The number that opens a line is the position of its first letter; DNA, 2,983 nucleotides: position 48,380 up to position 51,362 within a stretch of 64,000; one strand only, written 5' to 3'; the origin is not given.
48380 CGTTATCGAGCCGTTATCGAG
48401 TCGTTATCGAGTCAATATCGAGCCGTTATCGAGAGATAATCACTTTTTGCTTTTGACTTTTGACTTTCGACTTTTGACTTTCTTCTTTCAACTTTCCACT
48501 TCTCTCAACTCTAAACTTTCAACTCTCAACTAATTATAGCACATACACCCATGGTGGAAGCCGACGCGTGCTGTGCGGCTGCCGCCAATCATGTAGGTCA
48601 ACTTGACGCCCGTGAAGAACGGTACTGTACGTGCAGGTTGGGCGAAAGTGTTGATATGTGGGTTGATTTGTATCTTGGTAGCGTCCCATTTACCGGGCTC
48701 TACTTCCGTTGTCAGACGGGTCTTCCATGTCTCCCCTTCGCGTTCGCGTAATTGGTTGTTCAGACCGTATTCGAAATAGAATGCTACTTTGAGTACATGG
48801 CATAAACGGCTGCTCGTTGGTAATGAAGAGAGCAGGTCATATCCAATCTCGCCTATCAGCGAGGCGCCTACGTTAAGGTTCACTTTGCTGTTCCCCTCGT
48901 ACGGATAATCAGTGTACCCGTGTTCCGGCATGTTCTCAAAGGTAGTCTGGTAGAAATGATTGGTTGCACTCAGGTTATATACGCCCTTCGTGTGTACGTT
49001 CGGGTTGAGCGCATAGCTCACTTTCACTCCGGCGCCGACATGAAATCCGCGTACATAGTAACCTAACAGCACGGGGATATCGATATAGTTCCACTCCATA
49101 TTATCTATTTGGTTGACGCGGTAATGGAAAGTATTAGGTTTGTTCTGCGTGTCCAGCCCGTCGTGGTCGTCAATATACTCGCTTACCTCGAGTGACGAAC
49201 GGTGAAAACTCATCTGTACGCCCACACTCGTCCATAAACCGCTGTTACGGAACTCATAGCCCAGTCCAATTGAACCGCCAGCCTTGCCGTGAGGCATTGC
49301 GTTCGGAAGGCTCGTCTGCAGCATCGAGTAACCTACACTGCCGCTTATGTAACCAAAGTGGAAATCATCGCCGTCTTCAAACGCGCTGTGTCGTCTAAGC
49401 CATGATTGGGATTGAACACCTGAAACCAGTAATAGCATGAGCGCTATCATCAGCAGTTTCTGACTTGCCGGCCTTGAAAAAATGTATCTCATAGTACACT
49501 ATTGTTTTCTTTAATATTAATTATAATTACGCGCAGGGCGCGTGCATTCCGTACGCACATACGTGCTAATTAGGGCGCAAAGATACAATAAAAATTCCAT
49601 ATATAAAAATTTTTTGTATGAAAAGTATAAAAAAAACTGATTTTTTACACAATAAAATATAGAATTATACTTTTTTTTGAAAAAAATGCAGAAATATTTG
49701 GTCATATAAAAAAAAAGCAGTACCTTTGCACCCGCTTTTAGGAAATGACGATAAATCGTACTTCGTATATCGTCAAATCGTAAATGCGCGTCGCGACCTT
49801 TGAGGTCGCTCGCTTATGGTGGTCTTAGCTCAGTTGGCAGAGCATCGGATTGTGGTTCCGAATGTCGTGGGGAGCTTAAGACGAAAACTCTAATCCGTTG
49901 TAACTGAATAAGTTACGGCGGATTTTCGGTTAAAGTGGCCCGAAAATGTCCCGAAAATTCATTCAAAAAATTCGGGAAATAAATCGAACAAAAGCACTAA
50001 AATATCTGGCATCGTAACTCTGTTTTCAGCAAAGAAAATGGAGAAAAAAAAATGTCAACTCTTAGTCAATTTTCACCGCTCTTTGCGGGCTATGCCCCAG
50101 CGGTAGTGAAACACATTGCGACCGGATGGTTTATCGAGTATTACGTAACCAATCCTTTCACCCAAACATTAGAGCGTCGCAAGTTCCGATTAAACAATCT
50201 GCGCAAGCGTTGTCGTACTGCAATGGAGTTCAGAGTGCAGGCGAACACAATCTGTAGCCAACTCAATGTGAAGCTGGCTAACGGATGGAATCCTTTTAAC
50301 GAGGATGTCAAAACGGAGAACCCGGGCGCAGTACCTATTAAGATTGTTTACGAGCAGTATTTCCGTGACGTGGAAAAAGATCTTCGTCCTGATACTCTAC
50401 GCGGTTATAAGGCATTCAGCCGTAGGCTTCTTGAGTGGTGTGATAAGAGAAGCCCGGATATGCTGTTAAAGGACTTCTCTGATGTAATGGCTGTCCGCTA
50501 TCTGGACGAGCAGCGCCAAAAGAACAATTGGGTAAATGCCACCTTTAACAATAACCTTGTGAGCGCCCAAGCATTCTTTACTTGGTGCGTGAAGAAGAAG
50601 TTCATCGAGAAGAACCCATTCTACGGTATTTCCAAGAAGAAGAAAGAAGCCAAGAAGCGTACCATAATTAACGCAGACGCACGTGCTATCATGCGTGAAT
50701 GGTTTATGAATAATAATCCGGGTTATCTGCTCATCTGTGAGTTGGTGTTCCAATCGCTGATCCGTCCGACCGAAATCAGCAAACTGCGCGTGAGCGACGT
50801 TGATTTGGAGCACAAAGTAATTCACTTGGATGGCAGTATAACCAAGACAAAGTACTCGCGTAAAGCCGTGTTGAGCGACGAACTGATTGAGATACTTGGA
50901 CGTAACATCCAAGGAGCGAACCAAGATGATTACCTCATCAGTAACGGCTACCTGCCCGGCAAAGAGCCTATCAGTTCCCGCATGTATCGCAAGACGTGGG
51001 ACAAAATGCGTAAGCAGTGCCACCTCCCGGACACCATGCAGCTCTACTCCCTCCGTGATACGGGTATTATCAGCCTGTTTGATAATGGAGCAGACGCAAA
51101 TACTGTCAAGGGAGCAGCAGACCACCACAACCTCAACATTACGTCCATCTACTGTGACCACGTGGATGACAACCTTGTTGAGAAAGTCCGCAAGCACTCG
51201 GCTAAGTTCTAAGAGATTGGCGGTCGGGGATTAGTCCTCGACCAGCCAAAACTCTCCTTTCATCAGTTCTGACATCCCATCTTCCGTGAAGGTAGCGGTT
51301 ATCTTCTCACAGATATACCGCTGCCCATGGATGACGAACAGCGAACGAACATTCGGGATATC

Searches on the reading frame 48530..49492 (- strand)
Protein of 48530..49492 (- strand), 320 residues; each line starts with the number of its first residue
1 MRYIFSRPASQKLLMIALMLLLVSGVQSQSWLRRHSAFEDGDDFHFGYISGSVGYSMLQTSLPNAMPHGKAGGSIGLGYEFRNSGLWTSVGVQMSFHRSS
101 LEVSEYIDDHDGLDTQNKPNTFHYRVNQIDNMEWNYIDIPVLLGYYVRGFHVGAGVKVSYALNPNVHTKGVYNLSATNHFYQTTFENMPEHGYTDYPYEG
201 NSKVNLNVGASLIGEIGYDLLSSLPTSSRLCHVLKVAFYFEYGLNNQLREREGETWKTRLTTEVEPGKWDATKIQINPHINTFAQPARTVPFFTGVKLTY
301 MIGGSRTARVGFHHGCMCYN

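Call 12: search_protein_families(library=pfam, proteins=[window:48530-49492:-], max_evalue=0.01)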
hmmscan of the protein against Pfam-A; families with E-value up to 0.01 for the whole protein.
window:48530-49492:- (320 aa): 2 families
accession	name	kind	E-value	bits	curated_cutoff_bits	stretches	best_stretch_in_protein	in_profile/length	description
PF13568.12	OMP_b-brl_2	-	4.3e-07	30.6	27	1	53-246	17-172/175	Outer membrane protein beta-barrel domain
PF13505.12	OMP_b-brl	-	1.9e-05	25.4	28.7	1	23-171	8-121/175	Outer membrane protein beta-barrel domain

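Call 104: search_protein_families(library=ncbifam, proteins=[window:48530-49492:-], max_evalue=0.01)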
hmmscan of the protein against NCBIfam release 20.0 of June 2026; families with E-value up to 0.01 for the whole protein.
window:48530-49492:- (320 aa): 1 family
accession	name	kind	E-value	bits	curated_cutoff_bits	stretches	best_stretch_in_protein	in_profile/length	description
NF049866.1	outer_TDE1717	subfamily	0.0092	15.9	135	0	117-178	82-147/210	TDE1717 family outer membrane beta-barrel protein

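Call 109: find_encoding_contigs(protein=window:48530-49492:-, flank=6000, max_places=10)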
Protein window:48530-49492:- (320 aa): 2 contigs read that carry it; 2 places shown.
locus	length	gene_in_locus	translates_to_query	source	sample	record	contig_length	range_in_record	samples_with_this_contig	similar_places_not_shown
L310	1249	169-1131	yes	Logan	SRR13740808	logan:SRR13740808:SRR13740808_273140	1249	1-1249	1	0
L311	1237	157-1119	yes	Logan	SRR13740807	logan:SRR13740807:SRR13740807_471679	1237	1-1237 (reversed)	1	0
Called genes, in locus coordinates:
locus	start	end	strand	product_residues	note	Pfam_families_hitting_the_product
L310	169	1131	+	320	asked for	PF13568:OMP_b-brl_2 (weak)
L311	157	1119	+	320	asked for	PF13568:OMP_b-brl_2 (weak)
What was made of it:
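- Tried and rejected: Only 1.2 kb contigs were found (call 109).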

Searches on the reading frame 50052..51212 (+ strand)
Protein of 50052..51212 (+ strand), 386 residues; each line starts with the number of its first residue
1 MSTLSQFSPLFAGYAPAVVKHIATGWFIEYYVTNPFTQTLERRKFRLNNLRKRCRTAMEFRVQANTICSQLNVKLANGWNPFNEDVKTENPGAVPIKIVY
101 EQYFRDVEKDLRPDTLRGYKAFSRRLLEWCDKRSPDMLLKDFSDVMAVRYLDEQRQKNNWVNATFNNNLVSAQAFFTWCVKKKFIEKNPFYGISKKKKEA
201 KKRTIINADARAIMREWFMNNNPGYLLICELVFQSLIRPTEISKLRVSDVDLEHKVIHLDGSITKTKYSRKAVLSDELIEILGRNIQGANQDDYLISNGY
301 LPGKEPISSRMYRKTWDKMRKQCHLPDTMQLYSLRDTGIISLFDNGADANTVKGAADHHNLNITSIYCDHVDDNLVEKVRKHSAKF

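Call 5: search_protein_families(library=pfam, proteins=[window:50052-51212:+], max_evalue=0.01)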
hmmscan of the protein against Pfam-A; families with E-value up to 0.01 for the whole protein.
window:50052-51212:+ (386 aa): 3 families
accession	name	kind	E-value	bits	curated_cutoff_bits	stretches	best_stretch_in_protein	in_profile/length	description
PF00589.27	Phage_integrase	-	8.6e-19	68.4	27.1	1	226-370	25-168/172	Phage integrase family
PF13495.12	Phage_int_SAM_4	-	0.00023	21.9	27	1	109-183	12-82/85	Phage integrase, N-terminal SAM-like domain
PF13102.12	Phage_int_SAM_5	-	0.0052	17.6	22.3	1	100-191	6-94/98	Phage integrase SAM-like domain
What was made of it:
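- Checked: Integrase, 50052-51212 (+): PF00589, E 8.6e-19 (call 5).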

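Call 6: search_protein_families(library=phrogs, proteins=[window:50052-51212:+], max_evalue=0.01)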
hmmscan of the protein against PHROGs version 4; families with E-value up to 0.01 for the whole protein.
window:50052-51212:+ (386 aa): 4 families
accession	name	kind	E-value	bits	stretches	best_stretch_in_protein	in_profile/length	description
phrog_1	-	integration and excision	1.9e-36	127.5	1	24-383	122-448/611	integrase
phrog_216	-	integration and excision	3.5e-26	93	1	156-381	7-235/301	integrase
phrog_5830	-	integration and excision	2.3e-06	28.1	1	168-305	68-206/318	integrase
phrog_7685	-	integration and excision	0.0045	17.6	1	265-378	123-230/240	integrase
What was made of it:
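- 50052..51212 (+): Tyrosine integrase (386 aa). PF00589 E 8.6e-19 and phrog_1 E 1.9e-36 (calls 5, 6).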

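Call 110: search_protein_families(library=ncbifam, proteins=[window:50052-51212:+], max_evalue=0.001)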
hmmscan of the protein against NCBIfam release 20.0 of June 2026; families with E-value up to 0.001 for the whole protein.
window:50052-51212:+ (386 aa): 8 families
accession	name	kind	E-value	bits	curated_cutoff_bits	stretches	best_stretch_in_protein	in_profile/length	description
NF040815.2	recomb_XerA_Arch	equivalog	4.1e-20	72.4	220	1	113-375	14-259/263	site-specific tyrosine recombinase/integron integrase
TIGR02224.1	recomb_XerC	equivalog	1.2e-18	67.6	335.15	1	107-378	9-284/295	tyrosine recombinase XerC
TIGR02225.1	recomb_XerD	equivalog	5.3e-16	58.8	329.6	1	106-381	8-285/290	site-specific tyrosine recombinase XerD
NF002331.0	PRK01287.1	subfamily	2.8e-12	46.3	371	1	107-259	38-198/365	site-specific tyrosine recombinase XerC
TIGR02249.1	integrase_gron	subfamily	7e-11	42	265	1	115-289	18-180/315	integron integrase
NF001399.0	PRK00283.1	subfamily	1.7e-10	40.6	279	1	107-382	18-295/300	tyrosine recombinase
NF002685.0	PRK02436.1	equivalog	6.1e-05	23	178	1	159-286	51-171/245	site-specific tyrosine recombinase XerD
NF007370.0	PRK09870.1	subfamily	0.00024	20.8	221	1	221-367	33-176/200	tyrosine-type DNA invertase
